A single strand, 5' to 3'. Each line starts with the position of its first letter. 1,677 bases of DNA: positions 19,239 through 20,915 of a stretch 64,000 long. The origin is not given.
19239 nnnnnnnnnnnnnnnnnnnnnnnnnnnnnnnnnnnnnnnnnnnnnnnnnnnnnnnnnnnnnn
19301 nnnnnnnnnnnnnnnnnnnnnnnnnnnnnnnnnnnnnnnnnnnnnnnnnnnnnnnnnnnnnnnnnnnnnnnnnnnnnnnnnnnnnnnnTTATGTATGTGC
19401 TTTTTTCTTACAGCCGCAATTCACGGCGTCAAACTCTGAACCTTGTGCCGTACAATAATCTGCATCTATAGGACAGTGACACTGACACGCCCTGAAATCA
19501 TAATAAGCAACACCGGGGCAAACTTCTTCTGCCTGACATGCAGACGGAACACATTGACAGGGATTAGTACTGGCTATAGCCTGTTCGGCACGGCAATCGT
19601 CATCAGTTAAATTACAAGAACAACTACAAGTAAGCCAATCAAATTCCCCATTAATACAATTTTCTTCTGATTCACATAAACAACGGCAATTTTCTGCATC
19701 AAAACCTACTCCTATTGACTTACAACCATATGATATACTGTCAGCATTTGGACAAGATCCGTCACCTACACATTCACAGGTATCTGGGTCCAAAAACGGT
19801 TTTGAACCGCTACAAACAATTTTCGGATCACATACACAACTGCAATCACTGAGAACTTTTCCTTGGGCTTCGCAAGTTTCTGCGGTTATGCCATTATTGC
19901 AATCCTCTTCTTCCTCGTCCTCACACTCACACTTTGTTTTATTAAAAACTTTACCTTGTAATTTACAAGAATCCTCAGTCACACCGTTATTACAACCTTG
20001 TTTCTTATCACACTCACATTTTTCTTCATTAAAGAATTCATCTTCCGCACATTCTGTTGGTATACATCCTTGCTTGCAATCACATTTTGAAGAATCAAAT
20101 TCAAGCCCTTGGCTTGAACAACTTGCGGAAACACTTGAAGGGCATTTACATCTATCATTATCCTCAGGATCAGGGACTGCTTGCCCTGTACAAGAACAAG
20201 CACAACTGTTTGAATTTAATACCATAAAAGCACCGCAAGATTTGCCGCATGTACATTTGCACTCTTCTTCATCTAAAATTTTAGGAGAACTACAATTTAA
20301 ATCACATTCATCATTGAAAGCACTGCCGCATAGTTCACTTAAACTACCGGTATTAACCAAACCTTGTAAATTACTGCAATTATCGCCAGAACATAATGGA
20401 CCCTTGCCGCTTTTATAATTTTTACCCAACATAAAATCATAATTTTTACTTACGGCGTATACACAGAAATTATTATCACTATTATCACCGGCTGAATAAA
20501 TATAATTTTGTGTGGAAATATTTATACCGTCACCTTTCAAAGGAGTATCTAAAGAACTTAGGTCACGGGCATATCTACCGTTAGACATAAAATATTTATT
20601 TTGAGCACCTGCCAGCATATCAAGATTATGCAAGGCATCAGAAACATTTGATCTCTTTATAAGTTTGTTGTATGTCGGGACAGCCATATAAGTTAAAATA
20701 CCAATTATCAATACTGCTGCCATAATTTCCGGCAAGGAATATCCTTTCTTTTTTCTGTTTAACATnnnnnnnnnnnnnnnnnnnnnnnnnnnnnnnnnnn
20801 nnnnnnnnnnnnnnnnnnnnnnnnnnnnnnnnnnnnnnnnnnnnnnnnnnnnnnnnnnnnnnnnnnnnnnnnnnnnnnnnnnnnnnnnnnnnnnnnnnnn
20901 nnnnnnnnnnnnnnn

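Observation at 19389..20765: Pilin-like protein fused to a ~320-aa cysteine-rich tandem-repeat domain (candidate pilus-tip adhesin of a new type)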

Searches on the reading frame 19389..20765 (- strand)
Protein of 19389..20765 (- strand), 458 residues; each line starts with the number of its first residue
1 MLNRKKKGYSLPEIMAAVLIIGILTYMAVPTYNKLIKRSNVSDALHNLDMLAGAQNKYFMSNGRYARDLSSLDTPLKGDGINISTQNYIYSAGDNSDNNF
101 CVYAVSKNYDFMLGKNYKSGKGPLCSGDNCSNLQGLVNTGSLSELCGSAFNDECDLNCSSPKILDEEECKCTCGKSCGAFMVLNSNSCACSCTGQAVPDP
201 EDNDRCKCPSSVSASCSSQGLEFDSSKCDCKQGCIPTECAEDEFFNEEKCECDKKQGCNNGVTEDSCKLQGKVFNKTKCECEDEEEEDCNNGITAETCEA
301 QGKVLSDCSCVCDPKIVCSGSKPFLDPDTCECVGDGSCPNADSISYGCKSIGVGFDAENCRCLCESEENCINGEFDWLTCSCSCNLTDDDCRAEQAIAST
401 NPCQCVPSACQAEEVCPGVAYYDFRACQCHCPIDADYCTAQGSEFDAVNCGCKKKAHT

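Call 3: search_protein_families(library=pfam, proteins=[window:19389-20765:-], max_evalue=1)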
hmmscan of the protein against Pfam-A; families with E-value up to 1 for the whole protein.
window:19389-20765:- (458 aa): 5 families
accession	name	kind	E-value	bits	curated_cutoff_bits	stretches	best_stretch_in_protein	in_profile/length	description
PF16732.10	ComP_DUS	-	1.9e-06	29.1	27.3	1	30-108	1-76/87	Type IV minor pilin ComP, DNA uptake sequence receptor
PF16734.10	Pilin_GH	-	3.2e-06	28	28.9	1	42-118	2-71/114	Type IV pilin-like G and H, putative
PF07963.17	N_methyl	-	0.00031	20.6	21.2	1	3-28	1-26/27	Prokaryotic N-terminal methylation motif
PF03128.19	CXCXC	-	0.019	15.8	15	2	161-173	1-13/13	CXCXC repeat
PF23277.2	Ig_Dlec1_1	-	0.23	12.1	29.7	1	25-75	12-62/105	Deleted in lung and esophageal cancer protein 1 Ig domain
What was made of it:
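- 20346..20579 (-): Globular pilin head (residues 63-140): 4-stranded antiparallel sheet; family-invariant TPLK, C101, C125, C130. Pfam ComP_DUS and Pilin_GH (call 3).
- Pfam CXCXC 15.8 bits (cut-off 15) on the whole protein (call 3).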

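Call 4: search_protein_families(library=ncbifam, proteins=[window:19389-20765:-], max_evalue=1)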
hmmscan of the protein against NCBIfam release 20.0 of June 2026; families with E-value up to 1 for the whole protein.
window:19389-20765:- (458 aa): 5 families
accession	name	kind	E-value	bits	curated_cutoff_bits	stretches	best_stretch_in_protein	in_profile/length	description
NF041775.1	typeIV_PilA_Myxo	equivalog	1.6e-09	38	400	1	3-67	7-71/214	type IV pilin protein PilA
TIGR01710.1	typeII_sec_gspG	equivalog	1.7e-05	24.9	88.85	1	7-68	1-62/134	type II secretion system major pseudopilin GspG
NF007862.0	PRK10574.1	equivalog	1.8e-05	24.9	138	1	5-47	3-45/145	prepilin peptidase-dependent pilin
NF041013.1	T4P_ComGE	equivalog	0.00097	19.2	49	1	5-40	2-37/83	competence type IV pilus minor pilin ComGE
TIGR02532.1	IV_pilin_GFxxxE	domain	0.0019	18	16.3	1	6-25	1-20/24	prepilin-type N-terminal cleavage/methylation domain-containing protein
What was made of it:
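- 20742..20765 (-): Class III (prepilin) leader peptide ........, residues 1-8; predicted cleavage after Gly8. NCBIfam TIGR02532 18 bits > cut-off 16.3; Pfam N_methyl 20.6 bits (cut-off 21.2) (calls 3, 4).
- Pfam and NCBIfam hits at or above cut-off (calls 3, 4).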

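Call 7: find_homologous_proteins(query=window:19389-20765:-, max_evalue=0.001)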
Query window:19389-20765:- (458 aa): 9 proteins with E <= 0.001 among 1990 candidates.
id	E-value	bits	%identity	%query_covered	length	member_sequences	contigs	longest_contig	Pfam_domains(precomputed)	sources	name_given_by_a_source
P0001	2.9e-283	958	91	100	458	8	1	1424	PF16734.11,PF16732.11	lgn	-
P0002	3.0e-194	664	74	86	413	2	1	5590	PF16734.11,PF16732.11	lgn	-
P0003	2.1e-63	233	38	87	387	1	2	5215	PF07963.18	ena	-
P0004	7.3e-62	228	40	79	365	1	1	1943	PF07963.18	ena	-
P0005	9.0e-58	214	40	72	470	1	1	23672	PF07963.18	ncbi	-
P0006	2.0e-46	177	32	100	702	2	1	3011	PF07963.18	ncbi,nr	ncbi:MAG: prepilin-type N-terminal cleavage/methylation domain-containing protein, partial [Elusimic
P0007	4.1e-41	159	34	99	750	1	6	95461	-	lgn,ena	-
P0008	1.6e-38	151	29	98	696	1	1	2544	-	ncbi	-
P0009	5.2e-36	142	29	98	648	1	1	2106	-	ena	-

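Call 15: find_encoding_contigs(protein=P0007, flank=10000, max_places=3)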
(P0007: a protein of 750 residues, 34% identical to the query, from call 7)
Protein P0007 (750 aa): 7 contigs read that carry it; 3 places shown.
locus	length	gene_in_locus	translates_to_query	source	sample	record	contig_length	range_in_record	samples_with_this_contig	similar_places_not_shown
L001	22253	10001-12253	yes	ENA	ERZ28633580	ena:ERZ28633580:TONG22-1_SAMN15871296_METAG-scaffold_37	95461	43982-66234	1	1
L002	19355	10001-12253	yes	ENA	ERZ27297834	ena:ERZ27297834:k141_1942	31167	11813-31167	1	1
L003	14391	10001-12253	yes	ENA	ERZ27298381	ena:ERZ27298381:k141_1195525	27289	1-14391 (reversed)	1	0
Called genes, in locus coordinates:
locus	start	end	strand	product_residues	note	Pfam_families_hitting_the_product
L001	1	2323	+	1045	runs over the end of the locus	PF02415:Chlam_PMP (faint)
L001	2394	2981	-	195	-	-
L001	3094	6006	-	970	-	PF10101:DUF2339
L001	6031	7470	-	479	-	-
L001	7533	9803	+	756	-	PF02743:dCache_1, PF00990:GGDEF, PF00563:EAL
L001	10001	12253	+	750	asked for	-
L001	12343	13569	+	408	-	PF13393:tRNA-synt_His, PF00587:tRNA-synt_2b, PF13393:tRNA-synt_His, PF03129:HGTP_anticodon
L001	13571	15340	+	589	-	PF01336:tRNA_anti-codon, PF00152:tRNA-synt_2, PF02938:GAD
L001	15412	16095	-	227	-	-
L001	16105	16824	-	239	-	-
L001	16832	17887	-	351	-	PF02540:NAD_synthase (faint), PF03054:tRNA_Me_trans, PF20259:tRNA_Me_trans_M, PF20258:tRNA_Me_trans_C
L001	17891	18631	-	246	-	PF08032:SpoU_sub_bind, PF00588:SpoU_methylase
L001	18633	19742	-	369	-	PF00365:PFK, PF01513:NAD_kinase (faint)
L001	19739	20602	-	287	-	PF02401:LYTB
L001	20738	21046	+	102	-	PF00829:Ribosomal_L21p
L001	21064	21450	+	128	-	PF01016:Ribosomal_L27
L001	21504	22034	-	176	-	PF07963:N_methyl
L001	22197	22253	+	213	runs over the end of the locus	PF13521:AAA_28, PF02223:Thymidylate_kin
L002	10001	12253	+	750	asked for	-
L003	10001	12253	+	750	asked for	-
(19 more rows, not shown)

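Call 16: find_encoding_contigs(protein=P0005, flank=10000, max_places=3)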
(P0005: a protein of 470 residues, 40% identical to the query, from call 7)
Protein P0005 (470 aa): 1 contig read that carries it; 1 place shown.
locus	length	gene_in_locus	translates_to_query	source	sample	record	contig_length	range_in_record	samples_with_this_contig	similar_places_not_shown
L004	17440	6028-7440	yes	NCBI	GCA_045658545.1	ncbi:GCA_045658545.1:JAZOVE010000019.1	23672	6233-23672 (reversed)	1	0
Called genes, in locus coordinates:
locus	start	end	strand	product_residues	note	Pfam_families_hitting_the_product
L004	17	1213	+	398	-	PF07963:N_methyl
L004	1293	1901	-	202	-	-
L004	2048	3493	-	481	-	-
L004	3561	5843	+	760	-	PF02743:dCache_1, PF00990:GGDEF, PF00563:EAL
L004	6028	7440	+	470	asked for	PF07963:N_methyl (weak)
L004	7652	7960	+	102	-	PF00829:Ribosomal_L21p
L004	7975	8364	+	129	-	PF01016:Ribosomal_L27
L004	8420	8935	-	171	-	PF07963:N_methyl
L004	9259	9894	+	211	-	PF13521:AAA_28, PF02223:Thymidylate_kin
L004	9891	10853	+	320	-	PF13177:DNA_pol3_delta2, PF13191:AAA_16 (faint), PF00004:AAA (weak), PF05729:NACHT (weak)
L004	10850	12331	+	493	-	PF00133:tRNA-synt_1, PF01406:tRNA-synt_1e (weak), PF09334:tRNA-synt_1g, PF00133:tRNA-synt_1, PF01406:tRNA-synt_1e (weak), PF08264:Anticodon_1 (weak), PF19303:Anticodon_3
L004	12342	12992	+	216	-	PF09335:VTT_dom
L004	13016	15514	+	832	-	PF02861:Clp_N, PF05621:TniB (weak), PF23569:NBD_SMAX1, PF00004:AAA, PF17871:AAA_lid_9, PF07724:AAA_2, PF07728:AAA_5, PF10431:ClpB_D2-small, +7 more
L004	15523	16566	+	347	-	PF00154:RecA_N, PF08423:Rad51, PF06745:ATPase (faint), PF21096:RecA_C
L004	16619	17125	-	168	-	-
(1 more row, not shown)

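Call 39: find_related_loci(query=A2, collection=genome_contigs, flank=10000)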
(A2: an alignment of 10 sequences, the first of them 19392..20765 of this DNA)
Query A2 (458 aa) in genome_contigs; peptide patterns used: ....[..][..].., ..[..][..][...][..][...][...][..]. (x = any residue, [..] = any of these).
44 stretches matched a pattern; 4 encode a relative of the query (tblastn E <= 1e-3); 4 distinct loci.
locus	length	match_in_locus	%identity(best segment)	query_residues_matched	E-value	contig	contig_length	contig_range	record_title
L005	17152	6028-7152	40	1-332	2e-69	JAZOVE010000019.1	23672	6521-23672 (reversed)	MAG: Elusimicrobiaceae bacterium isolate T1900045528_YK20190222.MAGScoT_cleanbin_000006 SGB_7713_k141_253066, whole geno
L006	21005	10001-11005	40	1-338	9e-68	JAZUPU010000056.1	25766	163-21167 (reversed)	MAG: Elusimicrobiaceae bacterium isolate T1900044864_TS20190330.MAGScoT_cleanbin_000006 SGB_3118_k141_1908875, whole gen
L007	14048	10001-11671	30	1-453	6e-51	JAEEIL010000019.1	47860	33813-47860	MAG: Elusimicrobiaceae bacterium isolate Tb.RUG.145 k141_5578257_flag=1_multi=26.0000_len=47860, whole genome shotgun se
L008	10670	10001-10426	44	5-146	2e-42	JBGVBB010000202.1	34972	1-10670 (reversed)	MAG: Elusimicrobiaceae bacterium isolate ruminal_MAG_417 ruminal_MAG_417_contig_0202, whole genome shotgun sequence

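Call 42: predict_structure(alignment_id=A2)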
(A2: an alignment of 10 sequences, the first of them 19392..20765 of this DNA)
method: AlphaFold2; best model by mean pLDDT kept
length: 458 residues; sequences in the alignment: 10
mean_pLDDT: 64.9   pTM: 0.32
mean pLDDT of the five models: 64.9, 64.8, 62.9, 60.9, 59.6
residues with pLDDT >= 90: 0; 70-90: 157; 50-70: 245; < 50: 56
segments of 3 or more residues with pLDDT < 50: 1-8, 28-30, 195-200, 202-207, 227-236, 256-260, 284-288, 411-415
pLDDT, mean of each block of 10 residues (from residue 1): 45 68 53 57 84 83 79 70 83 80 86 85 79 67 68 57 66 64 67 51 48 55 50 49 59 53 57 62 49 69 72 63 63 59 68 67 65 65 72 67 61 49 58 73 73 62
secondary structure, 60 per line:
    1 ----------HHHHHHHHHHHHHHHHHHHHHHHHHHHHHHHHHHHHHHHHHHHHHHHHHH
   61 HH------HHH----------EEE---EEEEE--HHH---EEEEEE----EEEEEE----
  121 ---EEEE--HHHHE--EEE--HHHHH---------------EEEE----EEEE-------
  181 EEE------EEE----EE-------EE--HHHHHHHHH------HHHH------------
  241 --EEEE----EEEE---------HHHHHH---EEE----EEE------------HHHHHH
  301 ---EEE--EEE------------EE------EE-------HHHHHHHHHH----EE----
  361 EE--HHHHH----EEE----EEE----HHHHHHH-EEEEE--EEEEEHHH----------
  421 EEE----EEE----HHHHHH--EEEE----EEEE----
elements in order: H11-62 E82-84 E88-92 E101-106 E111-116 E124-127 H130-133 E137-139 H142-146 E162-165 E170-173 E181-183 E190-192 H210-218 H225-228 E243-246 E251-254 H264-269 E273-275 E280-282 H295-300 E304-306 E309-311 H341-350 H365-369 E374-376 E381-383 H388-394 E396-400 E403-407 E421-423 E428-430 H435-440 E443-446 E451-454
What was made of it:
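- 20346..20579 (-): AF2 pLDDT ~80-86 (call 42).
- On Type IV pilin / class III signal peptide protein: AF2 gives helix 11-62 and 4 strands at pLDDT ~80-86 (call 42).
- On Metallothionein-like metal-binding protein: Beta-hairpins are predicted (call 42).
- AF2 alpha1 plus beta-sheet at pLDDT ~80-86 (call 42).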

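Call 46: fold_search(model_id=the predicted structure, library=pdb)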
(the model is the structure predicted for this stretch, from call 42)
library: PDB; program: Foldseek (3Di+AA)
matches with E <= 10: 162; with E <= 0.001: 0
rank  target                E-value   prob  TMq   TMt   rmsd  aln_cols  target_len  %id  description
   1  5vxx_A                4.5e-02  0.92  0.18  0.41   5.9       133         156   20  Cryo-EM reconstruction of Neisseria gonorrhoeae Type IV pilus (released 2017-07-12)
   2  9qaw_B                1.8e-01  0.03  0.09  0.03  29.4       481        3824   16  CryoEM structure of the human LRP2 receptor ectodomain in complex with LRPAP1 (released 2026-03-11)
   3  8dvm_A                4.7e-01  0.04  0.05  0.04  16.2       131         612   14  Crystal structure of LRP6 E3E4 in complex with disulfide constrained peptide E3.6 (released 2023-03-29)
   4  8gra_G                5.3e-01  0.08  0.10  0.08  14.3       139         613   11  Structure of Type VI secretion system cargo delivery vehicle Hcp-VgrG-PAAR (released 2023-07-12)
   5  8jxg_A                6.8e-01  0.04  0.11  0.07  23.6       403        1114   15  rat megalin RAP complex bodyB (released 2024-06-19)
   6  4deq_B                8.2e-01  0.96  0.08  0.17   1.4        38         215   26  Structure of the Neuropilin-1/VEGF-A complex (released 2012-02-08)
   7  1vgh_MODEL_1_A        8.2e-01  0.51  0.09  0.49   3.1        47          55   34  HEPARIN-BINDING DOMAIN FROM VASCULAR ENDOTHELIAL GROWTH FACTOR, NMR, 20 STRUCTURES (released 1998-04-08)
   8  9jg9_E                8.7e-01  0.04  0.12  0.10  17.9       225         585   11  Structure of the BtpeA effector and BtaeB effector bound to the VgrG spike from the Type VI secretion system (released 2025-09-10)
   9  5dms_C                9.2e-01  0.10  0.07  0.14  15.0        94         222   16  Mouse Polo-box domain and Emi2 (169-177) (released 2015-10-28)
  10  8jxc_A                1.1e+00  0.02  0.08  0.04  27.5       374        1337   15  rat megalin wingB (released 2024-06-19)
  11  9co0_B                1.2e+00  0.03  0.07  0.08  16.4       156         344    8  CryoEM structure of BAM in complex with the PTB2 open-state inhibitor (in SMA nanodisc) (released 2024-12-25)
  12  8dvn_A                1.3e+00  0.02  0.05  0.05  16.4       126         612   19  Crystal structure of LRP6 E3E4 in complex with disulfide constrained peptide E3.10 (released 2023-03-29)
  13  3bzi_A                1.4e+00  0.08  0.07  0.14  15.3        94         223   16  Molecular and structural basis of polo-like kinase 1 substrate recognition: Implications in centrosomal localization (released 2008-02-05)
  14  3v64_D                1.4e+00  0.02  0.06  0.08  16.8       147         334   12  Crystal Structure of agrin and LRP4 (released 2012-04-25)
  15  3fvh_A                1.7e+00  0.10  0.07  0.13  13.0        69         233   16  Polo-like kinase 1 Polo box domain in complex with Ac-LHSpTA-NH2 peptide (released 2009-08-04)
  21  4deq_A                2.1e+00  0.23  0.06  0.10   7.5        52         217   21  Structure of the Neuropilin-1/VEGF-A complex (released 2012-02-08)
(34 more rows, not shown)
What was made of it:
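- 20346..20579 (-): Foldseek #1 is 5vxx_A, N. gonorrhoeae T4 pilin, prob 0.92 over 133 columns (call 46).
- On Type IV pilin / class III signal peptide protein: Foldseek rank 1 is 5vxx_A, the gonococcal pilin, prob 0.92 (E=0.045, TMt 0.41) (call 46).
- On VEGF heparin-binding domain (PF14554; 1VGH): Foldseek finds 4deq and 1vgh at E about 0.8 (call 46).
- Foldseek top hit is the N. gonorrhoeae pilin (call 46). Foldseek finds 4deq (prob 0.96, 1.4 A over 38 columns) and 1vgh (TMt 0.49) (call 46). The Foldseek E-values for the VEGF HBD are about 0.8 (call 46).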

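Call 54: search_protein_families(library=pfam, proteins=[P0007], max_evalue=0.01)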
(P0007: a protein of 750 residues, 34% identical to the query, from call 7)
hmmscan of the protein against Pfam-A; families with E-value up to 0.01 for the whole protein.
P0007 (750 aa): 3 families
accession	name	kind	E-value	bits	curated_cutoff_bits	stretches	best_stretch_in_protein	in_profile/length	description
PF07963.17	N_methyl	-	6.6e-05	22.8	21.2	1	6-26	2-22/27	Prokaryotic N-terminal methylation motif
PF16734.10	Pilin_GH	-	0.00068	20.5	28.9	1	44-108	2-60/114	Type IV pilin-like G and H, putative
PF16732.10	ComP_DUS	-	0.0037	18.5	27.3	0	32-102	1-68/87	Type IV minor pilin ComP, DNA uptake sequence receptor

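Call 62: find_encoding_contigs(protein=P0001, flank=5000, max_places=2)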
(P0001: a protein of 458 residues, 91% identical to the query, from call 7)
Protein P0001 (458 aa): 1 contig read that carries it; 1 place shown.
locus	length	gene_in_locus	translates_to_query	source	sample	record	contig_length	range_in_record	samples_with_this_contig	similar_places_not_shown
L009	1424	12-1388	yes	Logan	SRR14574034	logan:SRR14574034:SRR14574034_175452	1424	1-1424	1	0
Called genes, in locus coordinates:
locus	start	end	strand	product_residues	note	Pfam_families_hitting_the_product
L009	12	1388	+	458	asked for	PF16732:ComP_DUS (weak), PF16734:Pilin_GH (weak)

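Call 63: find_encoding_contigs(protein=P0002, flank=5000, max_places=2)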
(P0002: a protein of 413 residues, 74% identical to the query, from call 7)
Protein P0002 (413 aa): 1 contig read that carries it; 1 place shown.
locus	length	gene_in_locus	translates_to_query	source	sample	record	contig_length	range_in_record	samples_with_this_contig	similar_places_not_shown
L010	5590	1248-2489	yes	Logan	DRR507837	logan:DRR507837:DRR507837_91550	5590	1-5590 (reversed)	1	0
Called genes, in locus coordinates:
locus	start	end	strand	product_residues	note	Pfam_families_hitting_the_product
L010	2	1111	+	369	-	?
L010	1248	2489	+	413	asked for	PF16732:ComP_DUS (weak), PF16734:Pilin_GH (weak)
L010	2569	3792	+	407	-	PF13393:tRNA-synt_His, PF00587:tRNA-synt_2b, PF03129:HGTP_anticodon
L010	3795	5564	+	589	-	PF01336:tRNA_anti-codon, PF00152:tRNA-synt_2, PF02938:GAD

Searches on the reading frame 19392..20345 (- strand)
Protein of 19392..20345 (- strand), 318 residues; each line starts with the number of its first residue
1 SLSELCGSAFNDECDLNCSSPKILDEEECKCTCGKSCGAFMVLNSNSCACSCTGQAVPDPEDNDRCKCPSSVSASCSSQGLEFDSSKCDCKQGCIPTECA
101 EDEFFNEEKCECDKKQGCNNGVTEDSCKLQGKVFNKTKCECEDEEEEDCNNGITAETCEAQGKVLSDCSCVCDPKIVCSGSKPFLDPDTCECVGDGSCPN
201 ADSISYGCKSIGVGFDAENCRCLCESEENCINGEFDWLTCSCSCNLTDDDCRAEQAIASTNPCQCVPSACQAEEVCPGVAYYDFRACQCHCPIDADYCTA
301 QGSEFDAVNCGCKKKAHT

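Call 21: search_solved_structures(query=window:19392-20345:-, max_evalue=10, show_alignments=3)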
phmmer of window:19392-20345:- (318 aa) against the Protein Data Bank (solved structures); distinct sequences matched with E-value up to 10: 0.
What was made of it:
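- Tried and rejected: phmmer of the tail alone against PDB sequences found nothing (call 21).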
